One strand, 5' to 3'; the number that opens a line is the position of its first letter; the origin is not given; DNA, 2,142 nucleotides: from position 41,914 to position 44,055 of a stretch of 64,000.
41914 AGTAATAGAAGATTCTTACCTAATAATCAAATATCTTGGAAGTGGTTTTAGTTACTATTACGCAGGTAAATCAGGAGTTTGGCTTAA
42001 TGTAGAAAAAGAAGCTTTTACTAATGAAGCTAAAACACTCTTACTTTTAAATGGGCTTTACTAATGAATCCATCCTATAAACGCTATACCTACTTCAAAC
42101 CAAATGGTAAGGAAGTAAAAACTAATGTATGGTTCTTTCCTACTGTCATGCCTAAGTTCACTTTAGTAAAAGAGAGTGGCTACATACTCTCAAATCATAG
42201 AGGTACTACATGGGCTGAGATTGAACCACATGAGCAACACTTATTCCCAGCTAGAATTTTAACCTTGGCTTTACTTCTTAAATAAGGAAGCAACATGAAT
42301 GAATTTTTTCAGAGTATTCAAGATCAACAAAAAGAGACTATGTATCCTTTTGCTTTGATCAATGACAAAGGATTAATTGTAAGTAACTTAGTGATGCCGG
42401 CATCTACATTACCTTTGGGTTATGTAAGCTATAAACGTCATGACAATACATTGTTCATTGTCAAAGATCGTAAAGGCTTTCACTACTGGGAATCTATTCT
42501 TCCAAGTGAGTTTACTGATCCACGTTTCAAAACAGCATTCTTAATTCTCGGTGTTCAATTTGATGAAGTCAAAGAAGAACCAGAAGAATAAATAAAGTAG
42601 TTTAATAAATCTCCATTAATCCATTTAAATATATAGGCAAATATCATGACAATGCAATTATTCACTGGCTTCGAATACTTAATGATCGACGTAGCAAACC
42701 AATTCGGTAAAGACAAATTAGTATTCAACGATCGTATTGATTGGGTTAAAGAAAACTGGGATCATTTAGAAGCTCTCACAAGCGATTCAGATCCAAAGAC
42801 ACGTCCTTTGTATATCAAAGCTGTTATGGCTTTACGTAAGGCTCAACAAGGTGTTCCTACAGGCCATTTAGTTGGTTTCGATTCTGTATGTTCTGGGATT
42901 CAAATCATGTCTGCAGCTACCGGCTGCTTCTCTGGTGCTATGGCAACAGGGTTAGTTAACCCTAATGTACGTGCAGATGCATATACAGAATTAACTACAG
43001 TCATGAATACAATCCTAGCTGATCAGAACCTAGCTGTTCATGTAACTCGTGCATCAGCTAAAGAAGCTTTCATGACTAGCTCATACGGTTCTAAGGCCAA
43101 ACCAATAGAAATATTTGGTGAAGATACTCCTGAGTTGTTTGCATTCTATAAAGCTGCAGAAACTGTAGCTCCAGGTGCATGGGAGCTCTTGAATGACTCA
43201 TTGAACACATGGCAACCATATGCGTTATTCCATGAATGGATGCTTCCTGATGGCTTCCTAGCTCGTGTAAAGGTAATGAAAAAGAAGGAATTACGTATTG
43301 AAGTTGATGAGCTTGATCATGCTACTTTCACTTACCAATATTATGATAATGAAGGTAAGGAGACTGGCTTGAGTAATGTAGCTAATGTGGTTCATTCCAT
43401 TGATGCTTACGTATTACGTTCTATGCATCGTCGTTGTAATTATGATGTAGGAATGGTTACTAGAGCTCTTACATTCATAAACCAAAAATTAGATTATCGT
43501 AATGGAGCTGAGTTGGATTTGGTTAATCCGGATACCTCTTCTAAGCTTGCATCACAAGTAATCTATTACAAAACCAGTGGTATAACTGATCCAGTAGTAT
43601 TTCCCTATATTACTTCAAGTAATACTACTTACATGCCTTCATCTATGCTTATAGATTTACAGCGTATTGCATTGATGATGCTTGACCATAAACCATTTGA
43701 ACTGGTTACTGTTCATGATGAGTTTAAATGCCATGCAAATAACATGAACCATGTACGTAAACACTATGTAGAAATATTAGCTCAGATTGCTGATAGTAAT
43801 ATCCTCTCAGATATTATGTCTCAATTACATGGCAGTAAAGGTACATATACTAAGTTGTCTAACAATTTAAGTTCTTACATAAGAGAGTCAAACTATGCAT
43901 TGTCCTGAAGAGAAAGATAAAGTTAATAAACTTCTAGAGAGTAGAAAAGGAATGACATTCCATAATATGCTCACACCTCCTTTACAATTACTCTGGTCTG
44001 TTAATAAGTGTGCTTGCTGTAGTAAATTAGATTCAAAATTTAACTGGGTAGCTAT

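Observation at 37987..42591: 17-member array of hypervariable small proteins with a shared C-terminal helix, inserted between the two RNAPII subunit genes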

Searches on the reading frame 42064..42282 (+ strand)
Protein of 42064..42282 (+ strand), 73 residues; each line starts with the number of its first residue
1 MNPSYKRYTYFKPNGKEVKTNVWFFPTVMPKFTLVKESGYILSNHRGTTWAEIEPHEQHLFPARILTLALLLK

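Call 84: predict_structure(alignment_id=A5)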
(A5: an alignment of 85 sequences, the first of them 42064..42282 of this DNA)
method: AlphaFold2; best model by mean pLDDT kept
length: 73 residues; sequences in the alignment: 85
mean_pLDDT: 64.6   pTM: 0.38
mean pLDDT of the five models: 64.6, 64.0, 64.0, 60.1, 57.3
residues with pLDDT >= 90: 0; 70-90: 34; 50-70: 26; < 50: 13
segments of 3 or more residues with pLDDT < 50: 1-5, 23-29
pLDDT, mean of each block of 10 residues (from residue 1): 50 63 46 60 79 76 75 71
secondary structure, 60 per line:
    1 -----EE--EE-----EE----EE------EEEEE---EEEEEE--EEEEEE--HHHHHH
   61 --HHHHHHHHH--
elements in order: E31-35 E39-44 E47-52 H55-60 H63-71

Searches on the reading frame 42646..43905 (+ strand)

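Call 7: search_protein_families(library=phrogs, proteins=[window:42646-43905:+], max_evalue=0.001)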
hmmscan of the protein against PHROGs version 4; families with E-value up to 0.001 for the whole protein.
window:42646-43905:+ (420 aa): 4 families
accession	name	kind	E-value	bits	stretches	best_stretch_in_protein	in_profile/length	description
phrog_2051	-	DNA, RNA and nucleotide metabolism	5.5e-149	497.6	1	3-420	1-401/401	RNA polymerase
phrog_20599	-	DNA, RNA and nucleotide metabolism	1.2e-35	123.5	1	3-134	1-132/149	RNA polymerase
phrog_414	-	DNA, RNA and nucleotide metabolism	7.1e-33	114.8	2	7-151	426-596/816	RNA polymerase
phrog_2166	-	DNA, RNA and nucleotide metabolism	1.7e-08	34.7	1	9-128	324-454/505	N4-like RNA polymerase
